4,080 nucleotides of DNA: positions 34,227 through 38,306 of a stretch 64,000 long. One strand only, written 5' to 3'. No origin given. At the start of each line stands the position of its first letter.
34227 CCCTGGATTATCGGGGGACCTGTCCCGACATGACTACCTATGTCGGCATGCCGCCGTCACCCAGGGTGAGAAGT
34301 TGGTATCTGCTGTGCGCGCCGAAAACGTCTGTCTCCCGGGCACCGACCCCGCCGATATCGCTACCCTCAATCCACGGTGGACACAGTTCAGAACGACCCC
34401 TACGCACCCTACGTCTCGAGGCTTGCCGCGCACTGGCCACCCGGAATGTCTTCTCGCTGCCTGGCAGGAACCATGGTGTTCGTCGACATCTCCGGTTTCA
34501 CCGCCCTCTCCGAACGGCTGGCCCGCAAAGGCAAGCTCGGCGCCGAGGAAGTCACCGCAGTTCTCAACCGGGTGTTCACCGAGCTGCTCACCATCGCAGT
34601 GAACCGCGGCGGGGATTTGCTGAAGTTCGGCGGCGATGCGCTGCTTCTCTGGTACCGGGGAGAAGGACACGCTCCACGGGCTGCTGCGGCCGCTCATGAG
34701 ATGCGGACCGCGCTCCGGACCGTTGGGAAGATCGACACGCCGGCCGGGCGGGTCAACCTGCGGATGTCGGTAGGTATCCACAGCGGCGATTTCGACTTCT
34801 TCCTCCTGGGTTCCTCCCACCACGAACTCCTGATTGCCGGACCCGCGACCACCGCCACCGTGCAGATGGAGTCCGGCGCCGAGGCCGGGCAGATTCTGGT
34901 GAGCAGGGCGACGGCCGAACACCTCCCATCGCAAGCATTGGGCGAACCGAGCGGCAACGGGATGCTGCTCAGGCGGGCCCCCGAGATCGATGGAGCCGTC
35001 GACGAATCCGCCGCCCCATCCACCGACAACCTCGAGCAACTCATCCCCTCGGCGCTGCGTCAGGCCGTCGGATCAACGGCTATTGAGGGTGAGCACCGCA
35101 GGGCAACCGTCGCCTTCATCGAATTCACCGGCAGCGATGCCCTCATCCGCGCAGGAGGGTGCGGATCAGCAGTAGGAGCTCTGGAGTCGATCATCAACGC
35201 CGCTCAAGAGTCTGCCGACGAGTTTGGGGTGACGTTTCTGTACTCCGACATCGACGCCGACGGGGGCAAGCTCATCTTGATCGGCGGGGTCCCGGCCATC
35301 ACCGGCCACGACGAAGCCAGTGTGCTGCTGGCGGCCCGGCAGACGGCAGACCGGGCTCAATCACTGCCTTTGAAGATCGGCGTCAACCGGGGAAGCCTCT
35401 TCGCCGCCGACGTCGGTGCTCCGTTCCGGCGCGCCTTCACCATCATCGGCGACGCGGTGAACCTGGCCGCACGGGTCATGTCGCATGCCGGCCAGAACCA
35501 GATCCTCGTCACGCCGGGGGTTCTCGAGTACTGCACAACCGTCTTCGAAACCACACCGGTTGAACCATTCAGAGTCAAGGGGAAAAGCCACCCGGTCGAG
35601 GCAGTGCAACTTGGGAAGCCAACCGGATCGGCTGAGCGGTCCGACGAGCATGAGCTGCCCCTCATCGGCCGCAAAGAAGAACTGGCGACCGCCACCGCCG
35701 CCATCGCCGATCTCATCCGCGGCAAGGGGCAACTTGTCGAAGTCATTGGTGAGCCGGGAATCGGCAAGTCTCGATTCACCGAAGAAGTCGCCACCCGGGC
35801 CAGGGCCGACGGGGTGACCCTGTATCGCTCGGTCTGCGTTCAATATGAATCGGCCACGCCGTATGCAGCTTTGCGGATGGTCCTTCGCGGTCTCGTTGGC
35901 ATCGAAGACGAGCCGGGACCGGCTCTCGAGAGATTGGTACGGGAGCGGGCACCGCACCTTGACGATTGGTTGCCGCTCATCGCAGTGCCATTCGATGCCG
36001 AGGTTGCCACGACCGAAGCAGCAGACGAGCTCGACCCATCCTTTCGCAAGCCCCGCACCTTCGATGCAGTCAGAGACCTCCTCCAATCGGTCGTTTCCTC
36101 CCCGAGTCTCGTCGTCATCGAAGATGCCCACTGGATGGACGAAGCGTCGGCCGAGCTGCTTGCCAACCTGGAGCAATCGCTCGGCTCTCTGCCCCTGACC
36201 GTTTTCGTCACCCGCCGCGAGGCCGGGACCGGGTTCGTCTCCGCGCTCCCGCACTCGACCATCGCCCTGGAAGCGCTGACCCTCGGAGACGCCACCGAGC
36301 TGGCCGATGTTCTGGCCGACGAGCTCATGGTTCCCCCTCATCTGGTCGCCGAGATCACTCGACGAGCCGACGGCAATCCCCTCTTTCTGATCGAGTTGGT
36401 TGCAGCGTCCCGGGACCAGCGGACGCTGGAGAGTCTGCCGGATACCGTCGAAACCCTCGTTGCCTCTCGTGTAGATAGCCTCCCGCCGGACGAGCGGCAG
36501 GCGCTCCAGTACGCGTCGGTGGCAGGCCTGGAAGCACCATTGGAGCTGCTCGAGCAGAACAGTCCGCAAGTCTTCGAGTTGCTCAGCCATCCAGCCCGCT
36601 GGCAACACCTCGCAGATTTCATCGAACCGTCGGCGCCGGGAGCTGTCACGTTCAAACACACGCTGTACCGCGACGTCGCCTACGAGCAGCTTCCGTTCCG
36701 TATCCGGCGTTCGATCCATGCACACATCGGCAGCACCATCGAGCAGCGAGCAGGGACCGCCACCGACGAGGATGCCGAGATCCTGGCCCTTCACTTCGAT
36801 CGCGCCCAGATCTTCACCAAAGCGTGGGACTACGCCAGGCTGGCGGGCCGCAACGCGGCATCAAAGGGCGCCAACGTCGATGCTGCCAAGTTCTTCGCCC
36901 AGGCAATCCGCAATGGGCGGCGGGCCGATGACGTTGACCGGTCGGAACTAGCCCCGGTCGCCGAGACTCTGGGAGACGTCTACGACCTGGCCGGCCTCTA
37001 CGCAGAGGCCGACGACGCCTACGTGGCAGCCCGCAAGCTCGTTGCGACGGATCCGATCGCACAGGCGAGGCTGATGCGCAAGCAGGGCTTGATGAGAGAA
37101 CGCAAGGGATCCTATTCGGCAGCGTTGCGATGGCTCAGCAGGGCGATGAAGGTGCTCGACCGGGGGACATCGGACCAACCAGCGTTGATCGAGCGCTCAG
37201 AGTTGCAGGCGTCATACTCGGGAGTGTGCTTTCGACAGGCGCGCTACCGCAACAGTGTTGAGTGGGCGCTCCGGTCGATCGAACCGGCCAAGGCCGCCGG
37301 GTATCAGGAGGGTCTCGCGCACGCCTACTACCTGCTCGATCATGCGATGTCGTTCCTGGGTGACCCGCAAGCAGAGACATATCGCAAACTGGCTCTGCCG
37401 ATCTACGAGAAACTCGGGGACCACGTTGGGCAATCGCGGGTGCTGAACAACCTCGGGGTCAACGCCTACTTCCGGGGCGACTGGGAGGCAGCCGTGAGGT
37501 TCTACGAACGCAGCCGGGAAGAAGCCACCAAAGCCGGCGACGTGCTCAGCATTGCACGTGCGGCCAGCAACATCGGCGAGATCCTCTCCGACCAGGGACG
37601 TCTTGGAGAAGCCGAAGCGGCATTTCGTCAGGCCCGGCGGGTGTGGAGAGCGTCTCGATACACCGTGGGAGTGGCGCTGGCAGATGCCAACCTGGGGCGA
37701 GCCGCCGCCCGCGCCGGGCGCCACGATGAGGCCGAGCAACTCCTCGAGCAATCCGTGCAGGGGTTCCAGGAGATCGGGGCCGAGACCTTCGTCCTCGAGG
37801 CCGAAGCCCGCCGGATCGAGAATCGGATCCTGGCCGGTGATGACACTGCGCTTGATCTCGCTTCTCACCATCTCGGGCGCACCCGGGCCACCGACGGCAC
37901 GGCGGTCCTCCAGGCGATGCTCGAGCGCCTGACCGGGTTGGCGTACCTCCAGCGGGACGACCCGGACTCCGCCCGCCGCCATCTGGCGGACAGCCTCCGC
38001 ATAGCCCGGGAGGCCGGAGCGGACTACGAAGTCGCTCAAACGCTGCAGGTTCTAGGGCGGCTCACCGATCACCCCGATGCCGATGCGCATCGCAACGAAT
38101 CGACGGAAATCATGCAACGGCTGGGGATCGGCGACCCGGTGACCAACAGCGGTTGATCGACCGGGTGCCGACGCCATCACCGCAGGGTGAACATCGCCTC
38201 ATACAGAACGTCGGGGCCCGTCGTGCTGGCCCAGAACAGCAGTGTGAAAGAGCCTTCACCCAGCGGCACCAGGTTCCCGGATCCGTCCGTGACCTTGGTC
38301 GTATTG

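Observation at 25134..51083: About 26-kb island bracketed by two paralogous orphan receiver proteins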

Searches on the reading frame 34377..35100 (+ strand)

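Call 40: search_solved_structures(query=window:34377-35100:+, max_evalue=0.001, show_alignments=2)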
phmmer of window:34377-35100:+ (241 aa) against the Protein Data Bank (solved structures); distinct sequences matched with E-value up to 0.001: 22.
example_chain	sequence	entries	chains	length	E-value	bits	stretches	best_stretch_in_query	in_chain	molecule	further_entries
6fht_A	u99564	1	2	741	2e-12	50.5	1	32-182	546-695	Bacteriophytochrome,Adenylate cyclase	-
4oya_A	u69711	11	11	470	2.3e-12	50.3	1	29-174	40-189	Adenylate cyclase type 10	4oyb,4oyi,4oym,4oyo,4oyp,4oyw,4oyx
4cm2_A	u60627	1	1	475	2.3e-12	50.3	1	29-174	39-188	ADENYLATE CYCLASE TYPE 10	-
4clf_A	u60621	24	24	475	2.3e-12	50.3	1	29-174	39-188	ADENYLATE CYCLASE TYPE 10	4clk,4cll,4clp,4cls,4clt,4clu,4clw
4cm0_A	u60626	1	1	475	2.3e-12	50.3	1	29-174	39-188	SOLUBLE ADENYLYL CYCLASE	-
2w01_A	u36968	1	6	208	3.3e-12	49.8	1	32-182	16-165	ADENYLATE CYCLASE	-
3r5g_A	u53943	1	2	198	6.6e-10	42.3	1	32-181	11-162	CyaB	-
1cjk_A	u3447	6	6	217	1.6e-07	34.4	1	33-194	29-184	ADENYLATE CYCLASE, TYPE V | TYPE V ADENYLYL CYCLASE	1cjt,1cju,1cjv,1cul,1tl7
1azs_A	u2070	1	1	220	1.7e-07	34.4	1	33-194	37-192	VC1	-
1cs4_A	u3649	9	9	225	1.8e-07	34.3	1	33-194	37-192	TYPE V ADENYLATE CYCLASE | Adenylate cyclase, type V | Adenylate cyclase type 5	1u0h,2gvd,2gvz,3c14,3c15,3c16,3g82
1wc0_A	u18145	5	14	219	9.3e-07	32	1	32-187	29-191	ADENYLATE CYCLASE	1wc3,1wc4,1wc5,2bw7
1wc1_A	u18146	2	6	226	1.3e-06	31.5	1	32-187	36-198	ADENYLATE CYCLASE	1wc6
6aoa_A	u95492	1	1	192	1.8e-06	31.1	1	32-191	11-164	Bacterio-rhodopsin/guanylyl cyclase 1 fusion protein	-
6ao9_A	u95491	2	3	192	2.6e-06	30.5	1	32-191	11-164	Bacterio-rhodopsin/guanylyl cyclase 1 fusion protein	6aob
5oyh_A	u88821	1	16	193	3.2e-06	30.2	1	32-191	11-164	Nucleotide cyclase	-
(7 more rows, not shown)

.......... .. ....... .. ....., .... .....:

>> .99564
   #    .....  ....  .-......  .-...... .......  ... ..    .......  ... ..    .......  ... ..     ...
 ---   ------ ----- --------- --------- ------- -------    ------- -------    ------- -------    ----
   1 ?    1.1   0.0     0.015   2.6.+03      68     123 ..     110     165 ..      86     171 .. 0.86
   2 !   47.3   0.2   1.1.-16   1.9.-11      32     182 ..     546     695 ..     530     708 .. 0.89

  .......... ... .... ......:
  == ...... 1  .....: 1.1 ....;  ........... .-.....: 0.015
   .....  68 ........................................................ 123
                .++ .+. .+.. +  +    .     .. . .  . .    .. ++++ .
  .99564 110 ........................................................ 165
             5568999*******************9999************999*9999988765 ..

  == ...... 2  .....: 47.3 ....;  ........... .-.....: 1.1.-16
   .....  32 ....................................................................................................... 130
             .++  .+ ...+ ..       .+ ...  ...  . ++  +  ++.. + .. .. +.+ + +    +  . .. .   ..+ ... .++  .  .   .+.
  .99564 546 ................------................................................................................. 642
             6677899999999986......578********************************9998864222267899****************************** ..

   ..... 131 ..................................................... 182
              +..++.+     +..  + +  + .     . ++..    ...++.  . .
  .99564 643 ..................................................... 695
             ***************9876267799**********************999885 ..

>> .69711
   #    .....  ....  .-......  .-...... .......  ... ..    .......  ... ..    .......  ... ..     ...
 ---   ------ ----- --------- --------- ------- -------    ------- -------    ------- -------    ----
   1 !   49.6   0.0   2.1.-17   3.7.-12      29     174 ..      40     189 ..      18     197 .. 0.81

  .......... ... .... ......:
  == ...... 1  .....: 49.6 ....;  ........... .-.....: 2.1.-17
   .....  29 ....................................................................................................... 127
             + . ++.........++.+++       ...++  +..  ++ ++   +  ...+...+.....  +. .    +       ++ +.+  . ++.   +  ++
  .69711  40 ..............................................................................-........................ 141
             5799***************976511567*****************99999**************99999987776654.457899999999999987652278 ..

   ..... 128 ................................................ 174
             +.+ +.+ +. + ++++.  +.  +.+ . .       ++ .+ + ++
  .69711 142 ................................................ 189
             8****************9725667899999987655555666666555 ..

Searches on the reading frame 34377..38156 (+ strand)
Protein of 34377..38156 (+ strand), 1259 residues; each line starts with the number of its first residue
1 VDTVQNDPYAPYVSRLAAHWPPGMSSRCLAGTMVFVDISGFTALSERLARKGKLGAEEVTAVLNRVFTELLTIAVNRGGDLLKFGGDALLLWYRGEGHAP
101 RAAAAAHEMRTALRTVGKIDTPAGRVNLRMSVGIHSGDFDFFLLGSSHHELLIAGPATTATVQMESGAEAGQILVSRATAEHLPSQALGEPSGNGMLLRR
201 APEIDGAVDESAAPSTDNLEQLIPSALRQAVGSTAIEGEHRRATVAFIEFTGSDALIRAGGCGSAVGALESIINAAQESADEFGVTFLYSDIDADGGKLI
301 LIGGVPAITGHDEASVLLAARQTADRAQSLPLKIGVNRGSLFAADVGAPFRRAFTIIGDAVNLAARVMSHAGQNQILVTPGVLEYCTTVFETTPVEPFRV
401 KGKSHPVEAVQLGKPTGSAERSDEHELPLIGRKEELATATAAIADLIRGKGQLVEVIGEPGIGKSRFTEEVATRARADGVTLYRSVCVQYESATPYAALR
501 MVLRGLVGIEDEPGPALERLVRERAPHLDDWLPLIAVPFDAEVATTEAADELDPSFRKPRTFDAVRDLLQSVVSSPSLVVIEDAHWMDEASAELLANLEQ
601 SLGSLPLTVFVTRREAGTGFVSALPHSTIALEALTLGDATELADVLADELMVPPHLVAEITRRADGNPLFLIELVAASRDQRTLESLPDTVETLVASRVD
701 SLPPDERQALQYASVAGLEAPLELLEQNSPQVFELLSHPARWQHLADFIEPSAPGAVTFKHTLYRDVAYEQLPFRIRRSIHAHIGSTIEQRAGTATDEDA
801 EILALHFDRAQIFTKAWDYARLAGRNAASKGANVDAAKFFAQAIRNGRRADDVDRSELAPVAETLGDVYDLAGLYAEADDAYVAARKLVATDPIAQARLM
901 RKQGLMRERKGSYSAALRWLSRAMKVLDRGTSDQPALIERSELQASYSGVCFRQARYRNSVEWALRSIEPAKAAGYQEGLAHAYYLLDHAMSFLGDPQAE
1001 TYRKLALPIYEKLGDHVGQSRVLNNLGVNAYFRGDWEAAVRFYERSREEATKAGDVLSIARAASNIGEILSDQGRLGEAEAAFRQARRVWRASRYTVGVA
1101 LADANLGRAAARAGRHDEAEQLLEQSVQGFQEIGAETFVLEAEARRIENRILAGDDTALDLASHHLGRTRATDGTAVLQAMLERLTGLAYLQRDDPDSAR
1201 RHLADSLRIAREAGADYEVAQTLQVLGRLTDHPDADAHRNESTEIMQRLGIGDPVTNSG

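Call 5: search_protein_families(library=pfam, proteins=[window:34377-38156:+], max_evalue=0.01)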
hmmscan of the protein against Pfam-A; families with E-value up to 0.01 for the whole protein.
window:34377-38156:+ (1259 aa): 13 families
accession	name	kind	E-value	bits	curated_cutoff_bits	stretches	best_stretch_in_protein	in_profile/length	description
PF13424.12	TPR_12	-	1.2e-29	102.7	30.1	4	1059-1131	2-76/77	Tetratricopeptide repeat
PF00211.25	Guanylate_cyc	-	1.8e-25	90.1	21.9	2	32-184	10-156/183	Adenylate and Guanylate cyclase catalytic domain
PF13191.12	AAA_16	-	3.8e-20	73.5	32.6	1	428-608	1-165/167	AAA ATPase domain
PF13374.12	TPR_10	-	1.1e-12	47.9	27.5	2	1060-1091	2-33/42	Tetratricopeptide repeat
PF07719.23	TPR_2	-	6.2e-11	42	27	0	1021-1048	2-29/34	Tetratricopeptide repeat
PF00515.34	TPR_1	-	8.9e-09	35.2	27.8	0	1060-1086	1-27/34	Tetratricopeptide repeat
PF07721.20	TPR_4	-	2.7e-06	27.9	27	1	1101-1125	2-26/26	Tetratricopeptide repeat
PF13181.12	TPR_8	-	3.6e-06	27.1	25.7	0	1060-1086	1-27/34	Tetratricopeptide repeat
PF13401.12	AAA_22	-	1e-05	26.3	27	1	451-612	5-123/130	AAA domain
PF13432.12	TPR_16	-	0.00012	22.9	32.7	1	1067-1127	4-58/65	Tetratricopeptide repeat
PF13176.12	TPR_7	-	0.00026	21.3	27.9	0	1105-1125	4-24/36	Tetratricopeptide repeat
PF17874.7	TPR_MalT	-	0.00059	19.7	45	2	1015-1142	35-163/336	MalT-like TPR region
PF13428.12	TPR_14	-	0.0023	18.9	23.5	0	1106-1128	7-29/44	Tetratricopeptide repeat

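Call 20: find_related_loci(query=window:34377-38156:+, collection=genome_contigs, flank=10000)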
Query window:34377-38156:+ (1259 aa) in genome_contigs; peptide patterns used: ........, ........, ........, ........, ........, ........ (x = any residue, [..] = any of these).
187 stretches matched a pattern; 121 encode a relative of the query (tblastn E <= 1e-3); the best 80 are kept; 79 distinct loci.
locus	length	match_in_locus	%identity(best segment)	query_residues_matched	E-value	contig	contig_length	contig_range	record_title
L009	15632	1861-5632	90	1-1257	0e+0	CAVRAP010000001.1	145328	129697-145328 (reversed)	MAG: uncultured Actinomycetota bacterium isolate MFD03551.bin.1.83 genome assembly, contig: contig_10027, whole genome s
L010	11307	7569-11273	42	11-1230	0e+0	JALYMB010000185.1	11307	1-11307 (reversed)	MAG: Actinomycetota bacterium isolate AFD bin54 SD1486_k127_376396, whole genome shotgun sequence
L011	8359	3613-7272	45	11-1219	0e+0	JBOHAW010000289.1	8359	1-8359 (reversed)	MAG: Gaiellaceae bacterium isolate SC-S_metawrap_bin.4 k127_7028501, whole genome shotgun sequence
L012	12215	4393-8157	44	11-1251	0e+0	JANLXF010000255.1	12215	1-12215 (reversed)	MAG: Actinomycetes bacterium isolate OTE_20_metabat_100 OTE_20_k141_662317, whole genome shotgun sequence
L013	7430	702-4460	43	2-1251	0e+0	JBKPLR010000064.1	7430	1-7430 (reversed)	MAG: Actinomycetota bacterium isolate GS_HAYS_MAG_00087 GS_HAYS_000001977959, whole genome shotgun sequence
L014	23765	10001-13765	42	5-1251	0e+0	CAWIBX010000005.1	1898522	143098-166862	MAG: uncultured Acidimicrobiaceae bacterium isolate MFD01248.bin.1.4 genome assembly, contig: contig_7396, whole genome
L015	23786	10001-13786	42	1-1251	0e+0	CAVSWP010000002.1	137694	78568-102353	MAG: uncultured Acidimicrobiales bacterium isolate MFD09222.bin.1.147 genome assembly, contig: contig_127838, whole geno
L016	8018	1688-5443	42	11-1251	0e+0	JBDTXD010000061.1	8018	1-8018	MAG: Actinomycetota bacterium isolate cluster4_bin.108 NODE_28109_length_8018_cov_4.877559, whole genome shotgun sequenc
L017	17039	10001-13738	43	11-1251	0e+0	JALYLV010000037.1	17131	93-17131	MAG: Actinomycetota bacterium isolate AFD bin48 SD1485_NODE_194_length_17131_cov_1.546989, whole genome shotgun sequence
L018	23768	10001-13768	43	2-1251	0e+0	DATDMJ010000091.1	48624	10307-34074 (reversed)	MAG TPA_asm: Gaiellaceae bacterium isolate SMAG_U408 k141_1742659, whole genome shotgun sequence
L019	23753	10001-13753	42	11-1250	0e+0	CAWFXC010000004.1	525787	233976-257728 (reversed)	MAG: uncultured Actinomycetes bacterium isolate MFD06714.bin.1.229 genome assembly, contig: contig_76622, whole genome s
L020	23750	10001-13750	43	10-1251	0e+0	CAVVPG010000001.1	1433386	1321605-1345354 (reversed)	MAG: uncultured Acidimicrobiaceae bacterium isolate MFD02248.bin.2.70 genome assembly, contig: contig_10961, whole genom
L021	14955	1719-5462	43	11-1251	0e+0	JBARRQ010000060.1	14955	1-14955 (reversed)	MAG: Gaiellaceae bacterium isolate MFD13499_ilm_asm_bin25 k127_520927, whole genome shotgun sequence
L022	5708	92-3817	43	11-1239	0e+0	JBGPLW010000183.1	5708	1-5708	MAG: Gaiellaceae bacterium isolate OBJ_0618_7090110_252 k141_7740444_length_5708_cov_21.2993, whole genome shotgun seque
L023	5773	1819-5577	42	8-1251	0e+0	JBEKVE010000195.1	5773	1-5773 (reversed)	MAG: Acidimicrobiales bacterium isolate SPRUCE 598 SPRUCE_598_195, whole genome shotgun sequence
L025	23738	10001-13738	43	11-1251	0e+0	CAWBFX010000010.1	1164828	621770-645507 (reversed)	MAG: uncultured Actinomycetes bacterium isolate MFD08669.bin.2.35 genome assembly, contig: contig_9904, whole genome sho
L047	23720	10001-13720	41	11-1237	0e+0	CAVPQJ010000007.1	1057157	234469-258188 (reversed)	MAG: uncultured Actinomycetes bacterium isolate MFD10113.bin.2.175 genome assembly, contig: contig_244, whole genome sho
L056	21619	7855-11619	48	6-1251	0e+0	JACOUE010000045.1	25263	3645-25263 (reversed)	MAG: Chloroflexi bacterium isolate NC_groundwater_62_Pr7_S-0.65um_68_13 FFV18_Sp65_scaffold_314695, whole genome shotgun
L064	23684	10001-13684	43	12-1251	0e+0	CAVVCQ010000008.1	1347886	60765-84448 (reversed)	MAG: uncultured Actinomycetes bacterium isolate MFD02360.bin.2.76 genome assembly, contig: contig_9319, whole genome sho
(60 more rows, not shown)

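Call 28: search_protein_families(library=ncbifam, proteins=[window:34377-38156:+], max_evalue=0.01)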
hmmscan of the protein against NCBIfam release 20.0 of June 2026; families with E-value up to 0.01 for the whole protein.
window:34377-38156:+ (1259 aa): 7 families
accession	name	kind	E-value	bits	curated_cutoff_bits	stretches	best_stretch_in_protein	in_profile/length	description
TIGR03903.1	TOMM_kin_cyc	equivalog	7.2e-58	196.4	705.75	2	333-856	390-930/1267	TOMM system kinase/cyclase fusion protein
NF053617.1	SARPRegAfsRStmc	equivalog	3e-13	48.7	1430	2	1011-1229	727-945/986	SARP-family global regulator AfsR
NF053520.1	HK_Porph_FimS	equivalog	4.7e-10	38.4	600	2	1013-1127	117-231/618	sensor histidine kinase FimS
NF041717.1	HaaA_phane_TPR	equivalog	1.9e-09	36.2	1125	1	836-1141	531-833/882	cyclophane-containing RiPP biosynthesis TPR protein HaaT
NF053720.1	NsdA_fam_reg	subfamily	1.3e-08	34.8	75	0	1060-1130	329-398/432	NsdA family TPR-like regulatory protein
TIGR02521.1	type_IV_pilW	equivalog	5.7e-05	22.8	154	0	1019-1089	98-164/234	type IV pilus biogenesis/stability protein PilW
NF002725.1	PRK02603.1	equivalog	6.3e-05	23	143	1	1015-1092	67-145/173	photosystem I assembly protein Ycf3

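Call 29: search_protein_families(library=pfam, proteins=[L047:4047-9854:-, L025:3687-9836:-, L056:3-7412:-, L064:2162-8182:-], max_evalue=0.01)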
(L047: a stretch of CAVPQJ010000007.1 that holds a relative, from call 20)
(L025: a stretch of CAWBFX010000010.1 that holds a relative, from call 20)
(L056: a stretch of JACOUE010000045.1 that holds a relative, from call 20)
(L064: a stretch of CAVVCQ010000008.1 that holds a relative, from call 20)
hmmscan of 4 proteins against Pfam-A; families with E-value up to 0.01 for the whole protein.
L047:4047-9854:- (1935 aa): 1 family
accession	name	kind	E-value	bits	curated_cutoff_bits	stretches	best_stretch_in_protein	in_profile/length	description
PF02095.21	Extensin_1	-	0.00036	20.8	105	0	425-471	33-79/171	Extensin-like protein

L025:3687-9836:- (2049 aa): 2 families
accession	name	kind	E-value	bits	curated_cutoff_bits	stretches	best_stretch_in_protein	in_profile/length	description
PF01391.23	Collagen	-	5.3e-07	29.7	27.2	1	443-500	1-58/60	Collagen triple helix repeat (20 copies)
PF25106.1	VWA_4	-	0.0081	16.2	27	0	73-124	4-56/169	von Willebrand factor A domain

L056:3-7412:- (2470 aa): 2 families
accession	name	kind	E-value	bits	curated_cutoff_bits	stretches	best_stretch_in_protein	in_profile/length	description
PF07676.18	PD40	-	8.1e-09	35.7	20.9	0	654-674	9-29/38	WD40-like Beta Propeller Repeat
PF01364.23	Peptidase_C25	-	2.1e-07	31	23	1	1708-2023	46-349/374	Peptidase family C25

L064:2162-8182:- (2006 aa): 2 families
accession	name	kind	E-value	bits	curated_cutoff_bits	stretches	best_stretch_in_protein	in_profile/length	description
PF13229.12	Beta_helix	-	1.5e-09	38.1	25.9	1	14-181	2-144/158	Right handed beta helix region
PF05048.19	NosD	-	1.2e-06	28.6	23.6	1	34-180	38-154/212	Periplasmic copper-binding protein (NosD)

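Call 55: search_protein_families(library=padloc, proteins=[window:34377-38156:+], max_evalue=0.001)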
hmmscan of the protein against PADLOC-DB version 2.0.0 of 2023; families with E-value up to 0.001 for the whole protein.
window:34377-38156:+ (1259 aa): 7 families
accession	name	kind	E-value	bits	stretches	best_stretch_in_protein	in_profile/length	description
PDLC00734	PycC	-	3.3e-14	50.8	2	33-187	192-348/374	Pycsar cyclase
PDLC02367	PycC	-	4.3e-14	50.5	2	28-187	41-196/226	-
PDLC00765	PycC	-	1.3e-08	32.4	1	29-183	256-412/477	Pycsar cyclase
PDLC02369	PycC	-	4.3e-07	27.7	1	327-384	133-189/248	-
PDLC00766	PycC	-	7.9e-07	26.8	0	28-183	41-195/232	Pycsar cyclase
PDLC02366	PycC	-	1.7e-06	25.2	0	29-186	276-436/486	-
PDLC01169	TPR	-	3.1e-06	24.8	1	1020-1137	109-225/252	TPR repeats containing protein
